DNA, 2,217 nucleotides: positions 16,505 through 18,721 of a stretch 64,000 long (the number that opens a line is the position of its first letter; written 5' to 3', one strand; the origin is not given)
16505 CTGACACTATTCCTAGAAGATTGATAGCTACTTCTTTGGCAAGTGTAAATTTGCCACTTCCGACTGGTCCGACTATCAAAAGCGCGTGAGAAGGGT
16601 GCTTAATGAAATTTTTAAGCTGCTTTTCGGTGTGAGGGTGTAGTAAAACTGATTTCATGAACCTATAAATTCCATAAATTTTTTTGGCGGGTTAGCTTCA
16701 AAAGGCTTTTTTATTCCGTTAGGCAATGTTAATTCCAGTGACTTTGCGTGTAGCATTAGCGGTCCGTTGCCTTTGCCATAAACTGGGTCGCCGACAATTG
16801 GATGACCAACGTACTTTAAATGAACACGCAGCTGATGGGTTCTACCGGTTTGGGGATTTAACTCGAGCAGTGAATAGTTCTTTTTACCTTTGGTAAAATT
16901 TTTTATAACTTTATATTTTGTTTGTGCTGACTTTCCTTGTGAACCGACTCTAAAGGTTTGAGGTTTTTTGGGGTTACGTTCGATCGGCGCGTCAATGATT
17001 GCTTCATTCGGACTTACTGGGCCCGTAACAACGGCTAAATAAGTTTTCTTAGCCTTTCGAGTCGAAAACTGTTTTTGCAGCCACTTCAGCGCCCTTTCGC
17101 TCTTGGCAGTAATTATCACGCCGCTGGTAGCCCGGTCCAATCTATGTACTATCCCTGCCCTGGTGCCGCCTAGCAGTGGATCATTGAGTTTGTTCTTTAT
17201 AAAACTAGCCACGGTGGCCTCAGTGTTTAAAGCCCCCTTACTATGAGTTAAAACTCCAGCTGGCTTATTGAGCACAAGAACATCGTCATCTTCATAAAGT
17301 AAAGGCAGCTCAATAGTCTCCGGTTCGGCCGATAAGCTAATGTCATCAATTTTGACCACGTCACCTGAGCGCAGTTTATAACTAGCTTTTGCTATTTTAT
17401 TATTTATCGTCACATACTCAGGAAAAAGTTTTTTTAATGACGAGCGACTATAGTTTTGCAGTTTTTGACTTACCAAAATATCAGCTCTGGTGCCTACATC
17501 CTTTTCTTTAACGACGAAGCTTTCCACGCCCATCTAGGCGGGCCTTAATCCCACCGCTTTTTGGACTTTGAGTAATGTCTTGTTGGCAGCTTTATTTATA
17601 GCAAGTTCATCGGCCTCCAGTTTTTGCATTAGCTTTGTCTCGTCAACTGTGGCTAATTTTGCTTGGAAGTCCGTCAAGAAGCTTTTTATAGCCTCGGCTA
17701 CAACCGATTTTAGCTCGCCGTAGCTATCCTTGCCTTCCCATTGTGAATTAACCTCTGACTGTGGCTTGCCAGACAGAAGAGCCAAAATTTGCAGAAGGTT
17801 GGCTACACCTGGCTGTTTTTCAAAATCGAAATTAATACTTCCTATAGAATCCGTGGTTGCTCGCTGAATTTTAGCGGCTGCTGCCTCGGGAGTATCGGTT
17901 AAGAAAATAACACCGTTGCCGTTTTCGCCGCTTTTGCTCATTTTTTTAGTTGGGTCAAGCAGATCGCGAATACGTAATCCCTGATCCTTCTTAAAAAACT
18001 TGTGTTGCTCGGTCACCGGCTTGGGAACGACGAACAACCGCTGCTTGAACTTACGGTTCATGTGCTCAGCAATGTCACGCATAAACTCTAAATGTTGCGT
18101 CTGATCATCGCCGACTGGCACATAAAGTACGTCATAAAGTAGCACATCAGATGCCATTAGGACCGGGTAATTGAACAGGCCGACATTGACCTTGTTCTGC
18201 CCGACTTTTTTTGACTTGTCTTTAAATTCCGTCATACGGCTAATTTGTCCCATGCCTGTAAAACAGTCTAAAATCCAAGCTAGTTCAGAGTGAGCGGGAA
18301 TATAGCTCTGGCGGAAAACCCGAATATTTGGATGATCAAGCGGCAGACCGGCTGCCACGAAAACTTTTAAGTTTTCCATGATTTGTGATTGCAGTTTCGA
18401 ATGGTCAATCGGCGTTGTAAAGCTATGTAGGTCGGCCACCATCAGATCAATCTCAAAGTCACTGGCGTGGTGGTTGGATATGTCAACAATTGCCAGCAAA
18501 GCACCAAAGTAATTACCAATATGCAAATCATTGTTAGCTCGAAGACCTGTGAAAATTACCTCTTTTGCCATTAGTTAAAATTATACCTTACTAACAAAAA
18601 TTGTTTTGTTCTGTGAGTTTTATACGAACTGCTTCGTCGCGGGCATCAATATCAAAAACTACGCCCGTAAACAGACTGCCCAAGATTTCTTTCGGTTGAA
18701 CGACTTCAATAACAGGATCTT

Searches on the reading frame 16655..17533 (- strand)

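Call 32: search_protein_families(library=pfam, proteins=[window:16655-17533:-], max_evalue=0.001)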
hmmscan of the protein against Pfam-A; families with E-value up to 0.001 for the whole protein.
window:16655-17533:- (292 aa): 1 family
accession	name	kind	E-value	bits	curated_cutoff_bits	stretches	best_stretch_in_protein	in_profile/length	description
PF00849.27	PseudoU_synth_2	-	8.1e-37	127.2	26.8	1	84-240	1-151/152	RNA pseudouridylate synthase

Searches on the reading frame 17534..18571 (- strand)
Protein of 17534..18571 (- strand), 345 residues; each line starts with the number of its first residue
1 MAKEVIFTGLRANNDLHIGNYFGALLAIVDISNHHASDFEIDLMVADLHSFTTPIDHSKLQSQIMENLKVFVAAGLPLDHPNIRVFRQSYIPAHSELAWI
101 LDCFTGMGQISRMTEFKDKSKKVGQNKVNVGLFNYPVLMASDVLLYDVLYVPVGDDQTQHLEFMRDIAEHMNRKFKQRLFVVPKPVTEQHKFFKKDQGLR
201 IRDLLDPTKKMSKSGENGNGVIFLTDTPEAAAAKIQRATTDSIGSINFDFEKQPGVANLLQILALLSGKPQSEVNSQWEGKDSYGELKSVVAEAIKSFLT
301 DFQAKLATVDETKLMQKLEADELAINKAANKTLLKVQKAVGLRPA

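Call 32: search_protein_families(library=pfam, proteins=[window:17534-18571:-], max_evalue=0.001)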
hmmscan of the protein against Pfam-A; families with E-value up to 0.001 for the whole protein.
window:17534-18571:- (345 aa): 1 family
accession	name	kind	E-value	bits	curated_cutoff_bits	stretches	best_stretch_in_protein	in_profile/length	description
PF00579.31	tRNA-synt_1b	-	2.7e-57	194.8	21.1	1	6-299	8-291/292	tRNA synthetases class I (W and Y)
